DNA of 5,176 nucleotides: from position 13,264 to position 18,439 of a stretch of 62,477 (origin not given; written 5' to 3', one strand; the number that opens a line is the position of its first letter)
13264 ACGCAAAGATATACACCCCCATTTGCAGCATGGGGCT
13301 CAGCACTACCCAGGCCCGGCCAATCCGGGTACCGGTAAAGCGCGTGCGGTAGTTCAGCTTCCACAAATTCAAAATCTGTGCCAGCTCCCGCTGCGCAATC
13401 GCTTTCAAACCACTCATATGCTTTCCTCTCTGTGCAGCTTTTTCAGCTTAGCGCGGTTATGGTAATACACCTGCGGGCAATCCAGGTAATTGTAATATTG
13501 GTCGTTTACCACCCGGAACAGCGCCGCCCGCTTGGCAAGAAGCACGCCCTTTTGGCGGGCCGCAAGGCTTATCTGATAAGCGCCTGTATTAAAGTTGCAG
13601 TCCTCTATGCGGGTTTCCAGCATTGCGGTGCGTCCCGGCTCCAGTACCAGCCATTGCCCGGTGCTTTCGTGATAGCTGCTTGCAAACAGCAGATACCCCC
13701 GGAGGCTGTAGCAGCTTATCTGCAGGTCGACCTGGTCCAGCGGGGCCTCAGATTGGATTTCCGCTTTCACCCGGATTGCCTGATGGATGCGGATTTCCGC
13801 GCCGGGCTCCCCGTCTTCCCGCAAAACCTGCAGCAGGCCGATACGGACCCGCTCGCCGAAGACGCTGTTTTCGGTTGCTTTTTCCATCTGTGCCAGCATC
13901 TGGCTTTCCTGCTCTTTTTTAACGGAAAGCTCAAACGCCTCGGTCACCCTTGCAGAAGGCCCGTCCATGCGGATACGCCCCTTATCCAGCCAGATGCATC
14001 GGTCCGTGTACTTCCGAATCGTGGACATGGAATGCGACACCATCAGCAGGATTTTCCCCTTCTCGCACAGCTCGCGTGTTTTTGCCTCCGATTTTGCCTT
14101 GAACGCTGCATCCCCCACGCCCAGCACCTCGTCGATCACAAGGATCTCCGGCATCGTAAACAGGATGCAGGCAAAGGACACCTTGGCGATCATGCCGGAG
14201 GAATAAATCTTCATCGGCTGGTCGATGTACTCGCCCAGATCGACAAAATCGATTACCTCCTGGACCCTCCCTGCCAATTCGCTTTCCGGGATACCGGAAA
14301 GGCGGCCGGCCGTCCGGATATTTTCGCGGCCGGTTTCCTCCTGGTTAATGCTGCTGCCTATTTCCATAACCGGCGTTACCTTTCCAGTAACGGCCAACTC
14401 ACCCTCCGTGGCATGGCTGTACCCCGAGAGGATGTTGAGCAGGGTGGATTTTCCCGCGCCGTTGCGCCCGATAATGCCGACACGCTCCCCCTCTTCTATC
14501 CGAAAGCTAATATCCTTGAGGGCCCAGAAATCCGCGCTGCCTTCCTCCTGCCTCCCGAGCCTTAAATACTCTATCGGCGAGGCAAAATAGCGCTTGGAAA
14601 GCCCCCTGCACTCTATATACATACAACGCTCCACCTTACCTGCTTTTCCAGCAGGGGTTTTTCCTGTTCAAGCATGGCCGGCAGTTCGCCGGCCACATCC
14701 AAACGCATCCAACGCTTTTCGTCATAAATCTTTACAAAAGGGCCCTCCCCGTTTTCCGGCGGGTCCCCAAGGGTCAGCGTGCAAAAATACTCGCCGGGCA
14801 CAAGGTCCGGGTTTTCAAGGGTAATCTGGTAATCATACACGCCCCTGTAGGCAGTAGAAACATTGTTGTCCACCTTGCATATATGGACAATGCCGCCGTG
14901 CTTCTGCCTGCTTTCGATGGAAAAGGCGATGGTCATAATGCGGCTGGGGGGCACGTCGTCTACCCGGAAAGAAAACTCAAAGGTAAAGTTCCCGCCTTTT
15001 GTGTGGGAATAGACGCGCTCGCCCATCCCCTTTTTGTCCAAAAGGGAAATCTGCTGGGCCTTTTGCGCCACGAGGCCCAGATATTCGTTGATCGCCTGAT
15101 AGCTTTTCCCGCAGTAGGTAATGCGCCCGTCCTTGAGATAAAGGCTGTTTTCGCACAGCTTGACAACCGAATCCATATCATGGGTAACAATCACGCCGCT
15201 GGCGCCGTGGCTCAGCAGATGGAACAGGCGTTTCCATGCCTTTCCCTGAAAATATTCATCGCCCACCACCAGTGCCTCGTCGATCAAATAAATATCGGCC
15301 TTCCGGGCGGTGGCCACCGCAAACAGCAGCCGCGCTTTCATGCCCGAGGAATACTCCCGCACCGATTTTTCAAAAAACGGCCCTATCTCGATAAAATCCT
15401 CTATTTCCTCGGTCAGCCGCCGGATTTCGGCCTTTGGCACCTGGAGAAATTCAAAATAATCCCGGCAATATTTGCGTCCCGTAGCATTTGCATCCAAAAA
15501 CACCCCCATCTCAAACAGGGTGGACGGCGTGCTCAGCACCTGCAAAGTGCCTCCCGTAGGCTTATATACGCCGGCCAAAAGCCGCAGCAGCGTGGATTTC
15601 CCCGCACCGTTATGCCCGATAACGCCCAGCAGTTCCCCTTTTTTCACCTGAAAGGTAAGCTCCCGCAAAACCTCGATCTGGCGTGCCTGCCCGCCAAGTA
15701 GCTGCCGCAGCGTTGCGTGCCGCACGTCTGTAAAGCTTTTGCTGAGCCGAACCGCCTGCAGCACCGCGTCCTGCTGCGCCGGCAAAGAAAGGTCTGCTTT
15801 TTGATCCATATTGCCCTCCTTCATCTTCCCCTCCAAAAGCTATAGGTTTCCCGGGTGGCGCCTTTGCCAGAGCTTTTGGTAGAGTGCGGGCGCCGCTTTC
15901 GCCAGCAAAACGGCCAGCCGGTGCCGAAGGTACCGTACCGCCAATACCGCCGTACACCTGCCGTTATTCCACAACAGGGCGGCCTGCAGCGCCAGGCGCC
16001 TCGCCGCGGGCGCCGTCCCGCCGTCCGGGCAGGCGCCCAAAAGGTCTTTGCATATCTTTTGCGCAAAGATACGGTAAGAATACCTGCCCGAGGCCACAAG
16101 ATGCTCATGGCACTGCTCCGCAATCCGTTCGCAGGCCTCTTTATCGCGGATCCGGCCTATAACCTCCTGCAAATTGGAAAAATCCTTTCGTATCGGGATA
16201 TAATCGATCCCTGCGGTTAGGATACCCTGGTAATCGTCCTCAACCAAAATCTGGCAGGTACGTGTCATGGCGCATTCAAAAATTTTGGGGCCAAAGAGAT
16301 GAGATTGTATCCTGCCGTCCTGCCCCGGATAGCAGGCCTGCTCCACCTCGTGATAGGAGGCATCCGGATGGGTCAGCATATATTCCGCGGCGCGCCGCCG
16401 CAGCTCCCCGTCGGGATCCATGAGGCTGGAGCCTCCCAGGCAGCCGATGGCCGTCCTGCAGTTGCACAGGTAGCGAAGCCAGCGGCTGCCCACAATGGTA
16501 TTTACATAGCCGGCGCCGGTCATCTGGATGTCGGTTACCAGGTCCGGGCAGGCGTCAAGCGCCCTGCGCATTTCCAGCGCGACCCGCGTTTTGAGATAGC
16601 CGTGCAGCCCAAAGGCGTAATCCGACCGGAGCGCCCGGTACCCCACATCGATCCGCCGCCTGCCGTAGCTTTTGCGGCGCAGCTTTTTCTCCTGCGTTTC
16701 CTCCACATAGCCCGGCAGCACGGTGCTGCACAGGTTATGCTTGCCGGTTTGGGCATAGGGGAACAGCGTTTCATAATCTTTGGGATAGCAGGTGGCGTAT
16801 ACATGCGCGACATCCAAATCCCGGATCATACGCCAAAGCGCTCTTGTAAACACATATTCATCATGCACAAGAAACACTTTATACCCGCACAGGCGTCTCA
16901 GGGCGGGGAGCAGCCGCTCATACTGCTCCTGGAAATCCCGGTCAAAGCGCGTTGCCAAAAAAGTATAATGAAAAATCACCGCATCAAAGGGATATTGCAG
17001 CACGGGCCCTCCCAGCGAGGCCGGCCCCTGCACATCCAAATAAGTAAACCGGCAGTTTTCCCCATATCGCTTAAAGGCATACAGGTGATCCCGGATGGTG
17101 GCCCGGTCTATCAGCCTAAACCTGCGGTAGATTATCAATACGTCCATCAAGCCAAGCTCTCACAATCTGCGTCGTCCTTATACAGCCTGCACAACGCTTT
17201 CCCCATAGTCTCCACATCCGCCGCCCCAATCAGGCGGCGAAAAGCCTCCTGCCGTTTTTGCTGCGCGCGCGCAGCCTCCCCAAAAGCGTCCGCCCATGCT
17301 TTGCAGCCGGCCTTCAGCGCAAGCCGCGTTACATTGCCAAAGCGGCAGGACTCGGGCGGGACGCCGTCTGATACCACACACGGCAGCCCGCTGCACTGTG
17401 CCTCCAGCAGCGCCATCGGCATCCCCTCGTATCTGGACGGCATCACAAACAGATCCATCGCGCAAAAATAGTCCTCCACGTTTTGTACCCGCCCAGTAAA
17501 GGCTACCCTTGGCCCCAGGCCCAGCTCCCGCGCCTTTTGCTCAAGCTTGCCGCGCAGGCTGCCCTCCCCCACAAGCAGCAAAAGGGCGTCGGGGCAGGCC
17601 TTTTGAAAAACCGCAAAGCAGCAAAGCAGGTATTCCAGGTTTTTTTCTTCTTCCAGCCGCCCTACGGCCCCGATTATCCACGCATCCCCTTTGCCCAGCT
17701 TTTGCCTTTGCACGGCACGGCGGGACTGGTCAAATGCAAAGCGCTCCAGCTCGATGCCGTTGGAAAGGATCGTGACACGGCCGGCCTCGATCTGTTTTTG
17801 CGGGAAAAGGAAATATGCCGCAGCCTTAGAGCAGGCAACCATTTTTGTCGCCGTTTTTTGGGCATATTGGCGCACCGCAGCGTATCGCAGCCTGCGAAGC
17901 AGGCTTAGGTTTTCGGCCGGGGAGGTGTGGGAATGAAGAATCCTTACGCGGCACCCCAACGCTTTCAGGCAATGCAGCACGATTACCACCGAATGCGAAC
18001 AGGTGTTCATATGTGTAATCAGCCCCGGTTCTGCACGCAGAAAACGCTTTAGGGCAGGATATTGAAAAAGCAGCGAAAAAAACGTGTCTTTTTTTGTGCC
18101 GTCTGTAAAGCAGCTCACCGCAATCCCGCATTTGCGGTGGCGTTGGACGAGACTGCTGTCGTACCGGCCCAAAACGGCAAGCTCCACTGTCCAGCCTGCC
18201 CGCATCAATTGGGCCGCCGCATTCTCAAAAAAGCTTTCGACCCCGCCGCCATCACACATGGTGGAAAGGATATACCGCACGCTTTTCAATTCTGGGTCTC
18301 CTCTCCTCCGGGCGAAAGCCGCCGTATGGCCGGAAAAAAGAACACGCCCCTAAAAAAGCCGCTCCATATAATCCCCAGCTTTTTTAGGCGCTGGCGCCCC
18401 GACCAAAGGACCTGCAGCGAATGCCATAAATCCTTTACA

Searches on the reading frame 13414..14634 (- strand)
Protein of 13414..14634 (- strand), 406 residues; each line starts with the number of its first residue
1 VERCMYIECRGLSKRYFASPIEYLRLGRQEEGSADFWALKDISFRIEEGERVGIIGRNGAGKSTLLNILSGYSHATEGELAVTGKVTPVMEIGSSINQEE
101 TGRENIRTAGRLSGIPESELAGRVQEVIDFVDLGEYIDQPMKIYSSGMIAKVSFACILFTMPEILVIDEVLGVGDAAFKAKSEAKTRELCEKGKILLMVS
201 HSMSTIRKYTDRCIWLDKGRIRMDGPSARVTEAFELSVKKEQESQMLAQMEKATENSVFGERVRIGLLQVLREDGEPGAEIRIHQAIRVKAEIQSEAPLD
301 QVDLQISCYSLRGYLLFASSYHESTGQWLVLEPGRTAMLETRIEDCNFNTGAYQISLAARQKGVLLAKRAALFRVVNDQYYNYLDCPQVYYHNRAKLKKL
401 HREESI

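Call 5: search_protein_families(library=pfam, proteins=[window:13414-14634:-], max_evalue=0.001)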
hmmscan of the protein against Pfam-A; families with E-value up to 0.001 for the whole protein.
window:13414-14634:- (406 aa): 4 families
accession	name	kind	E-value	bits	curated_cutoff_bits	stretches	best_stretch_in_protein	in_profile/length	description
PF00005.33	ABC_tran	-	1.1e-21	78.3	25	1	39-170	1-135/137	ABC transporter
PF14524.12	Wzt_C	-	2.2e-07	31.4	30.4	1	262-376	9-130/143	Wzt C-terminal domain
PF13304.12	AAA_21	-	0.00022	21.8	27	0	53-77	3-33/304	AAA domain, putative AbiEii toxin, Type IV TA system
PF01926.29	MMR_HSR1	-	0.00041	20.9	21.9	1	51-83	1-33/113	50S ribosome-binding GTPase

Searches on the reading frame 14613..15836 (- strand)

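Call 5: search_protein_families(library=pfam, proteins=[window:14613-15836:-], max_evalue=0.001)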
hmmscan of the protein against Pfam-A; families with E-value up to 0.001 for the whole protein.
window:14613-15836:- (407 aa): 2 families
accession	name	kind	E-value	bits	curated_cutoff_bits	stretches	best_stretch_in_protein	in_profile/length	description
PF00005.33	ABC_tran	-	2.7e-20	73.8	25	1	57-189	1-136/137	ABC transporter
PF13304.12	AAA_21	-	0.00011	22.8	27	0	70-109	2-61/304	AAA domain, putative AbiEii toxin, Type IV TA system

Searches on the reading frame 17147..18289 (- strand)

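Call 5: search_protein_families(library=pfam, proteins=[window:17147-18289:-], max_evalue=0.001)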
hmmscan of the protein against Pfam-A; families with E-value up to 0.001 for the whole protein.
window:17147-18289:- (380 aa): 5 families
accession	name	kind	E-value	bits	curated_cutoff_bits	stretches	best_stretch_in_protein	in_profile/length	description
PF13692.12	Glyco_trans_1_4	-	2.9e-29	102.6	27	1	205-337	3-137/142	Glycosyl transferases group 1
PF00534.26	Glycos_transf_1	-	3.1e-27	95.6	26.4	1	193-311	4-125/172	Glycosyl transferases group 1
PF13439.12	Glyco_transf_4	-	2.5e-12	47.6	28.5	1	15-183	2-170/170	Glycosyltransferase Family 4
PF13579.12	Glyco_trans_4_4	-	5.4e-09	37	29.7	1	15-178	1-158/158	Glycosyl transferase 4-like domain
PF20706.3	GT4-conflict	-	9.7e-06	25.2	26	1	263-308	267-312/385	Family 4 Glycosyltransferase in conflict systems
